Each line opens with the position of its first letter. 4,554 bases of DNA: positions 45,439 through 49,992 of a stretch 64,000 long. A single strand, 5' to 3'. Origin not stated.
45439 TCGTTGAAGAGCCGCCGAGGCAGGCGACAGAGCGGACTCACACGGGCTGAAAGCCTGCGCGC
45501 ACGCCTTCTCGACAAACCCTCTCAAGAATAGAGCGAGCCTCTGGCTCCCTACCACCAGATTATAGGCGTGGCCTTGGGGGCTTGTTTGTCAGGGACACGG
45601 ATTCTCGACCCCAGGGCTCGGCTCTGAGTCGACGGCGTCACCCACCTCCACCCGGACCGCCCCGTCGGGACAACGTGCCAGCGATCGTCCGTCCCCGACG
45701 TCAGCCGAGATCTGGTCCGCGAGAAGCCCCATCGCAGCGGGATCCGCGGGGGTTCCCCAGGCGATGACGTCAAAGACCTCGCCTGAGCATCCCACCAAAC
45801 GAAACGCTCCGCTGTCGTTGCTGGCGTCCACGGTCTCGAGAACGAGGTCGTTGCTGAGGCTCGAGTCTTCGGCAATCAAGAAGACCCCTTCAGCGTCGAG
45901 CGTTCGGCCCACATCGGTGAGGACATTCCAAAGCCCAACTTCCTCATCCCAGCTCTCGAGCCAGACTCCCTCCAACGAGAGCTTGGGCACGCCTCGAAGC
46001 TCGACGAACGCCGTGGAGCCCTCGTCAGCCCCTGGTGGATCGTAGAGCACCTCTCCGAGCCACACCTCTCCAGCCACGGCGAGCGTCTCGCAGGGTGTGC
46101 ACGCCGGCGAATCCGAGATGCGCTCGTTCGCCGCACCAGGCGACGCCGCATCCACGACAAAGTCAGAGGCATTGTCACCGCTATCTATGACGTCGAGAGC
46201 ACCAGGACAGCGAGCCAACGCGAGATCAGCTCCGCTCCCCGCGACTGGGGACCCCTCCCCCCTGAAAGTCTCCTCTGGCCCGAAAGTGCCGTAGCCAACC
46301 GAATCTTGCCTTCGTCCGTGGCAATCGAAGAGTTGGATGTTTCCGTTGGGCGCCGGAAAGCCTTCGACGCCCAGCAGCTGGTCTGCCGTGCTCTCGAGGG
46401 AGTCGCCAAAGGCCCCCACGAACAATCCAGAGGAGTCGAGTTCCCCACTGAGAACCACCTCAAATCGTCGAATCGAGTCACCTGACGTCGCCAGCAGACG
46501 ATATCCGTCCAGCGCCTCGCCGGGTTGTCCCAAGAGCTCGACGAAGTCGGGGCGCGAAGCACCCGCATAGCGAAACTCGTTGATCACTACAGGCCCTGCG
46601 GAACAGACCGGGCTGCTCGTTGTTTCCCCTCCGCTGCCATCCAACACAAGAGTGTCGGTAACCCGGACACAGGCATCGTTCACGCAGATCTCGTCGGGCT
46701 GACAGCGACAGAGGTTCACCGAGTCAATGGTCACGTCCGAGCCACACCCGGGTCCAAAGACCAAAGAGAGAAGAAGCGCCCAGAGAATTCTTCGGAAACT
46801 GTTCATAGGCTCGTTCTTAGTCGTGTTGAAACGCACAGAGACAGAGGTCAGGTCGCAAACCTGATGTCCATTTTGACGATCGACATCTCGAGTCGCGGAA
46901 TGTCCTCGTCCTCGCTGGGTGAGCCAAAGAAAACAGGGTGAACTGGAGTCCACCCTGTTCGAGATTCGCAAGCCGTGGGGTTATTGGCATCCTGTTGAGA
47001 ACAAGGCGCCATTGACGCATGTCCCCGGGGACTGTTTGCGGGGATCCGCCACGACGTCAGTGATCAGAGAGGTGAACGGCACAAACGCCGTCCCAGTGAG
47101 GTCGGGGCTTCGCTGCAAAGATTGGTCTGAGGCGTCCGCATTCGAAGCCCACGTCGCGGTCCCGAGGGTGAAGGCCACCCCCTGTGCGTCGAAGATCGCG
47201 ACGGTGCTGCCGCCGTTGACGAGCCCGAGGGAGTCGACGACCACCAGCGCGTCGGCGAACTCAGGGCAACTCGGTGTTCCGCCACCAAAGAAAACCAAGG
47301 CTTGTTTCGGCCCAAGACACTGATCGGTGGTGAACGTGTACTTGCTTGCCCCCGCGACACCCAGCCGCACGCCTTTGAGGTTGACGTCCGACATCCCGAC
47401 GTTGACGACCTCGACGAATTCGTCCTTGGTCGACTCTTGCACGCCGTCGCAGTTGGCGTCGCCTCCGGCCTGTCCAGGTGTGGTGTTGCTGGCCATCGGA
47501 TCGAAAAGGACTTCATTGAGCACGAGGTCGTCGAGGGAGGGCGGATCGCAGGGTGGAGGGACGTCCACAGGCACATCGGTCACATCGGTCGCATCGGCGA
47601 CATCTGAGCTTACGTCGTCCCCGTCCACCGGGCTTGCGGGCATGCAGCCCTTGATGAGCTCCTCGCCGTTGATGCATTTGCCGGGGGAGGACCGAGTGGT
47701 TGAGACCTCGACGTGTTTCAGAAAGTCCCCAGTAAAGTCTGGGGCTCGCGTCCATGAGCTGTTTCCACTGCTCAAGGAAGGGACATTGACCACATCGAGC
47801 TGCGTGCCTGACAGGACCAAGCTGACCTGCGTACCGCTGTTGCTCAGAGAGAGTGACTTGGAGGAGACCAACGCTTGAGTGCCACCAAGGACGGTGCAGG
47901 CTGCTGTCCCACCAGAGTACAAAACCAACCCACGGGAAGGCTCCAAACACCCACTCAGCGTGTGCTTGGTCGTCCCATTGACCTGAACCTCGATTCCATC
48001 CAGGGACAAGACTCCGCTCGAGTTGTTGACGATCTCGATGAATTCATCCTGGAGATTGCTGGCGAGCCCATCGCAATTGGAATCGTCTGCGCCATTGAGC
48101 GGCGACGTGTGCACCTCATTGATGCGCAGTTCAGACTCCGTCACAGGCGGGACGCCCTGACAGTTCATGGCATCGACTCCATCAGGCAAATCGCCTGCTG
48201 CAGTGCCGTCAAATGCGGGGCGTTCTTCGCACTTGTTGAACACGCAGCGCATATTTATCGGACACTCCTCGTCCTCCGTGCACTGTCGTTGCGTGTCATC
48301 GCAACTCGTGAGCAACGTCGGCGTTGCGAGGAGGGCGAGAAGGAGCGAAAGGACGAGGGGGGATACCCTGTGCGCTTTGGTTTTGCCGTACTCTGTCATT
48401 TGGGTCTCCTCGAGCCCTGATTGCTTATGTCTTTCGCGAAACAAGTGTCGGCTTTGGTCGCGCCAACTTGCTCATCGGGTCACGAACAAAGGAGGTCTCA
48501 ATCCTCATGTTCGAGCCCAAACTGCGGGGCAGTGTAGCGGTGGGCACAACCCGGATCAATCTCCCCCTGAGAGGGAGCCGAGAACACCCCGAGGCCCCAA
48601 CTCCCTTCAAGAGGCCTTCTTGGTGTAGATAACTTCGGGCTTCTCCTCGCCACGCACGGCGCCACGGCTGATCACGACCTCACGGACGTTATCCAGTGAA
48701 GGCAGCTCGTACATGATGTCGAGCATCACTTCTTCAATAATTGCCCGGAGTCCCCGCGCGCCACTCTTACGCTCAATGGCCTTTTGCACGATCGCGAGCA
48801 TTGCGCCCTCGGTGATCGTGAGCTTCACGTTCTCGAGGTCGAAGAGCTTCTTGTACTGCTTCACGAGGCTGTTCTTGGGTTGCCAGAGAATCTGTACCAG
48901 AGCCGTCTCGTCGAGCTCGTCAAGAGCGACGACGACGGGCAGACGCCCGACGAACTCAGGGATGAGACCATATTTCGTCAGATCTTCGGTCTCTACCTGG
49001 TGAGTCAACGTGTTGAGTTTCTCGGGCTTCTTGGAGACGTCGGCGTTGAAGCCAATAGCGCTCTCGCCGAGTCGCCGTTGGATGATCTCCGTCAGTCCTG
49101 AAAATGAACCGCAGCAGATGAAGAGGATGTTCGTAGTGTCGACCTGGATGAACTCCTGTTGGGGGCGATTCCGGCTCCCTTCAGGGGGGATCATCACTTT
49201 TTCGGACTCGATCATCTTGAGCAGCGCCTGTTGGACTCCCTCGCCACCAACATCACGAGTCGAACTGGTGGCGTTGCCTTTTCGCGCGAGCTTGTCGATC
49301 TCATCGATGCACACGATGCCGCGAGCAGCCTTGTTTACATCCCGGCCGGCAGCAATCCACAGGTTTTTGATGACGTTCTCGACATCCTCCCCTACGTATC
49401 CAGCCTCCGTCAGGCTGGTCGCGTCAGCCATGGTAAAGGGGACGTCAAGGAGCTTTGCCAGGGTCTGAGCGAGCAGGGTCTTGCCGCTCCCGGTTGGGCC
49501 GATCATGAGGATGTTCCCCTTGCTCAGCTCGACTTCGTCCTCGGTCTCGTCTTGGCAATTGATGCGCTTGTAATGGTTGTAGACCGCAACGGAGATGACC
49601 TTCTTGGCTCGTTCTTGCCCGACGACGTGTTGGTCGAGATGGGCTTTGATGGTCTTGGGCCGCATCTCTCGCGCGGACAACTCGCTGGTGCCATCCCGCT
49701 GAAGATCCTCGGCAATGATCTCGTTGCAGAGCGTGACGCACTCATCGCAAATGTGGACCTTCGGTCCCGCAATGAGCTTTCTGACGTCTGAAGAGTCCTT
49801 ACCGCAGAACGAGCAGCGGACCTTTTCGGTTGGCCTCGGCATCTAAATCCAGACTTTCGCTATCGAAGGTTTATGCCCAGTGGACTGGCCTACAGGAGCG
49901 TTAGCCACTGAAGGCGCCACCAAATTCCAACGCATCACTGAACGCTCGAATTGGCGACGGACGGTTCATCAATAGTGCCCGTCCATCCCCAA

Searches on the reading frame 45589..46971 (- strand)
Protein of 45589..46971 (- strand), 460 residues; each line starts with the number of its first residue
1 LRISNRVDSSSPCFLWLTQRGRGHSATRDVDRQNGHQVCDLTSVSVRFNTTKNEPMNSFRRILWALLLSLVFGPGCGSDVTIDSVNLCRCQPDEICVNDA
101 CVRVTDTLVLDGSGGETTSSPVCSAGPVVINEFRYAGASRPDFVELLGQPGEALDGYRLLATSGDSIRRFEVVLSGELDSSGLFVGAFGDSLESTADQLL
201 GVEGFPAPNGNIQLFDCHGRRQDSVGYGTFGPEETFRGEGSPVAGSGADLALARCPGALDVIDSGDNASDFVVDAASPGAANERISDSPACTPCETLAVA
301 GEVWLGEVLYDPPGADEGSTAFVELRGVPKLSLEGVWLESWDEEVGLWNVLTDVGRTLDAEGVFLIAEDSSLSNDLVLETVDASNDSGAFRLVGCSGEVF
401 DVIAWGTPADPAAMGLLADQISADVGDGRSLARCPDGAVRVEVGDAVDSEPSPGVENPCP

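Call 39: search_protein_families(library=pfam, proteins=[window:45589-46971:-], max_evalue=0.001)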
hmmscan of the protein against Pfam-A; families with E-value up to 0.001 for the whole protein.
window:45589-46971:- (460 aa): 1 family
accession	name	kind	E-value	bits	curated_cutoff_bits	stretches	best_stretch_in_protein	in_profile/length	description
PF00932.25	LTD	-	0.00031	21.5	34.3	0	124-228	4-108/109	Lamin Tail Domain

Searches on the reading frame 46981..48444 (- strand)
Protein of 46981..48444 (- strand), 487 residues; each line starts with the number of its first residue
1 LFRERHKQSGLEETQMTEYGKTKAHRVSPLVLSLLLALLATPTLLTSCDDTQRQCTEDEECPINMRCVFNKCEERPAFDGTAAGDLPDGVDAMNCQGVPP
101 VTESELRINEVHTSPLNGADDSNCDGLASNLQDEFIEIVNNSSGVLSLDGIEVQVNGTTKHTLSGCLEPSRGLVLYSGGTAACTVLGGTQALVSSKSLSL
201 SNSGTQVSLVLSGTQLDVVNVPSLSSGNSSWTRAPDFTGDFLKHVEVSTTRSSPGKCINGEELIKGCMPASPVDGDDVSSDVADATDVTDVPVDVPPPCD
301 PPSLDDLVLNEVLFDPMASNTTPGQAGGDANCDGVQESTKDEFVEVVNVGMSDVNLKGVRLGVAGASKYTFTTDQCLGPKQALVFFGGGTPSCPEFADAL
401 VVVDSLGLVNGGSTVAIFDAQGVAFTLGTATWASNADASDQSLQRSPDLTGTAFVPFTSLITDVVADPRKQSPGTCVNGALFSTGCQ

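Call 39: search_protein_families(library=pfam, proteins=[window:46981-48444:-], max_evalue=0.001)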
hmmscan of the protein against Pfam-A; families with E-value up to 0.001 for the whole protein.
window:46981-48444:- (487 aa): 1 family
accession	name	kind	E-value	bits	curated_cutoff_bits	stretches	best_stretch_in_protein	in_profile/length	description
PF00932.25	LTD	-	2.1e-20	73.6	34.3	2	103-220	5-106/109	Lamin Tail Domain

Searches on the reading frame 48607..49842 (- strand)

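Call 39: search_protein_families(library=pfam, proteins=[window:48607-49842:-], max_evalue=0.001)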
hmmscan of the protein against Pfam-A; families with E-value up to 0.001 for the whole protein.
window:48607-49842:- (411 aa): 10 families
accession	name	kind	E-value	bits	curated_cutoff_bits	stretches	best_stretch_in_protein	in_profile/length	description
PF07724.20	AAA_2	-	2.4e-30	106.2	27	1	108-303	3-165/166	AAA domain (Cdc48 subfamily)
PF06689.19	zf-C4_ClpX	-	1.5e-18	66.8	27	1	9-45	2-39/39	ClpX C4-type zinc finger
PF00004.35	AAA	-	7.6e-17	62.4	21.2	1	111-238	1-109/131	ATPase family associated with various cellular activities (AAA)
PF10431.15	ClpB_D2-small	-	1.7e-11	44.4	21.9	1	310-387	1-74/81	C-terminal, D2-small domain, of ClpB protein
PF00493.29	MCM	-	7.6e-09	35.4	23.3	1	54-188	7-136/224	MCM P-loop domain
PF07728.20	AAA_5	-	8e-07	29.6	22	1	110-186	1-79/139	AAA domain (dynein-related subfamily)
PF01078.27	Mg_chelatase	-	4.7e-06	26.6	20.3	1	109-141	23-54/207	Magnesium chelatase, subunit ChlI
PF13401.12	AAA_22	-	5.9e-06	27.1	27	1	107-185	4-96/130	AAA domain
PF05496.18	RuvB_N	-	0.00014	22.1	27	1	71-150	7-75/159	Holliday junction DNA helicase RuvB P-loop domain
PF00437.27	T2SSE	-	0.00064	18.9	24.9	0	95-133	129-167/370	Type II/IV secretion system protein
